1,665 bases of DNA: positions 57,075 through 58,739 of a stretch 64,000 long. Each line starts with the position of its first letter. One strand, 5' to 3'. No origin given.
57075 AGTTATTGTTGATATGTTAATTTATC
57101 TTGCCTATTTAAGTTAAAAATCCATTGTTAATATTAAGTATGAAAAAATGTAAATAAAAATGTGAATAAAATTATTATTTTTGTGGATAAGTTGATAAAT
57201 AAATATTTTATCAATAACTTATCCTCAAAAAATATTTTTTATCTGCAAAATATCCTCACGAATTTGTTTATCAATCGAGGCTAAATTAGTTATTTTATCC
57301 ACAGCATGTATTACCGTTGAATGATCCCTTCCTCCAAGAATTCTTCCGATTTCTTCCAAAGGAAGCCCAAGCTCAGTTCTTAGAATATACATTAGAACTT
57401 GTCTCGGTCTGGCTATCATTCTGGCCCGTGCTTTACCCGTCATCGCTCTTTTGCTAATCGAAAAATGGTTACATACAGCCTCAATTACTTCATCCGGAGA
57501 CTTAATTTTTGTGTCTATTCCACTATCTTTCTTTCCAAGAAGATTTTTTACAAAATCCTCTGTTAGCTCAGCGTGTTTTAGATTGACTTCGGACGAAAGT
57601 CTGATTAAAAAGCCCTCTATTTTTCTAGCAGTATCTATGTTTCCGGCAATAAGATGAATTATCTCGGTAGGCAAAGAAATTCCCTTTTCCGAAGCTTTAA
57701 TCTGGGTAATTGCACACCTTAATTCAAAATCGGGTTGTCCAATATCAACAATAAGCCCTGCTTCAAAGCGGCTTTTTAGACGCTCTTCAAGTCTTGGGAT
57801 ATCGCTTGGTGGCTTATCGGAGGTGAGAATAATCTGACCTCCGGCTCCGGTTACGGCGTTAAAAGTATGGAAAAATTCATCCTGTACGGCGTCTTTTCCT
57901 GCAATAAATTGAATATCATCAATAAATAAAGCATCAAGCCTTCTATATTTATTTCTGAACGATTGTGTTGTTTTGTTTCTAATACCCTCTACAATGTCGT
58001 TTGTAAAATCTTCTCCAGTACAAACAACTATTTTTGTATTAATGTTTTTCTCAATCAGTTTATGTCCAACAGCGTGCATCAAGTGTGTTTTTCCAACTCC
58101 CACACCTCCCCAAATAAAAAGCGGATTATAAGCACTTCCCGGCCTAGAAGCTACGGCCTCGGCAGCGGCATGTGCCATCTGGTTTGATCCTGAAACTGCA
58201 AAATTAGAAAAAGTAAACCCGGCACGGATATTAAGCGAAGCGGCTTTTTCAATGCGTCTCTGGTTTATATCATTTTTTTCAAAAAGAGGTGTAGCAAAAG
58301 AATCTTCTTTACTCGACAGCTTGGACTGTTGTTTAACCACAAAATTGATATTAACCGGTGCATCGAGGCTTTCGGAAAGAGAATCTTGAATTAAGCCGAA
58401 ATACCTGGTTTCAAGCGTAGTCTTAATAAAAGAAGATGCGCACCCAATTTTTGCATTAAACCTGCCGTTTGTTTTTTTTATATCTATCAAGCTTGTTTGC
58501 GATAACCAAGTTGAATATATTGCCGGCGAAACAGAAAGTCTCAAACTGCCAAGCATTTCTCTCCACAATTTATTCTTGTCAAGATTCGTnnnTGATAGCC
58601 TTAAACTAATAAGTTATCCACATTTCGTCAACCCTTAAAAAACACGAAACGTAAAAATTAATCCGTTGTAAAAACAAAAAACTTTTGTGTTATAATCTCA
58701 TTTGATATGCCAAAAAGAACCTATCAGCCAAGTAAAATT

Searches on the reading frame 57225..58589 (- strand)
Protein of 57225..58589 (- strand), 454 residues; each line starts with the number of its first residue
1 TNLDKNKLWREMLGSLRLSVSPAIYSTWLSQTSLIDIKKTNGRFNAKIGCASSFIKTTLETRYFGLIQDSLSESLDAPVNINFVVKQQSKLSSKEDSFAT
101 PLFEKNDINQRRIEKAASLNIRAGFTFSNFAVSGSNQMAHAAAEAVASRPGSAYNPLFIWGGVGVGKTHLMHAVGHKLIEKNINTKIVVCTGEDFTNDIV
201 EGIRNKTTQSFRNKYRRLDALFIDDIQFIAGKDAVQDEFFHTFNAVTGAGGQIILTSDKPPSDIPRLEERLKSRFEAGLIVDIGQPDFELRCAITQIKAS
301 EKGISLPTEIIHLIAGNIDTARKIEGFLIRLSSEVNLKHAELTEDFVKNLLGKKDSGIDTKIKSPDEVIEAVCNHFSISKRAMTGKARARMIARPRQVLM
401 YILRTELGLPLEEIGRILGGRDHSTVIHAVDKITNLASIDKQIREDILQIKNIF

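Call 7: search_protein_families(library=pfam, proteins=[window:57225-58589:-], max_evalue=0.01)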
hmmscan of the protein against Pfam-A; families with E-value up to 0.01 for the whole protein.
window:57225-58589:- (454 aa): 9 families
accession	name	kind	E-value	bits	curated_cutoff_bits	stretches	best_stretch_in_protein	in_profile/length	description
PF00308.24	Bac_DnaA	-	4.3e-61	206.2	23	1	124-282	4-162/162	Bacterial DnaA ATPAse domain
PF08299.17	Bac_DnaA_C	-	2.7e-25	88.6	31.5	1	365-433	1-69/69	Bacterial dnaA protein helix-turn-helix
PF11638.13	DnaA_N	-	7.6e-08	32.4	24.6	1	6-72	1-64/65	DnaA N-terminal domain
PF00004.35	AAA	-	6.5e-07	30.3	21.2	1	158-276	2-128/131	ATPase family associated with various cellular activities (AAA)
PF01695.23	IstB_IS21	-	1.6e-05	25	24.1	1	157-260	95-195/238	IstB-like ATP binding protein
PF03969.22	AFG1_ATPase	-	0.00088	18.8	27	1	152-174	59-81/361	AFG1-like ATPase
PF13173.12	AAA_14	-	0.0012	19.3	27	1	155-239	3-84/129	AAA domain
PF13401.12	AAA_22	-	0.0028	18.4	27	0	156-209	7-60/130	AAA domain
PF13191.12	AAA_16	-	0.0063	17.5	32.6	0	149-217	20-96/167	AAA ATPase domain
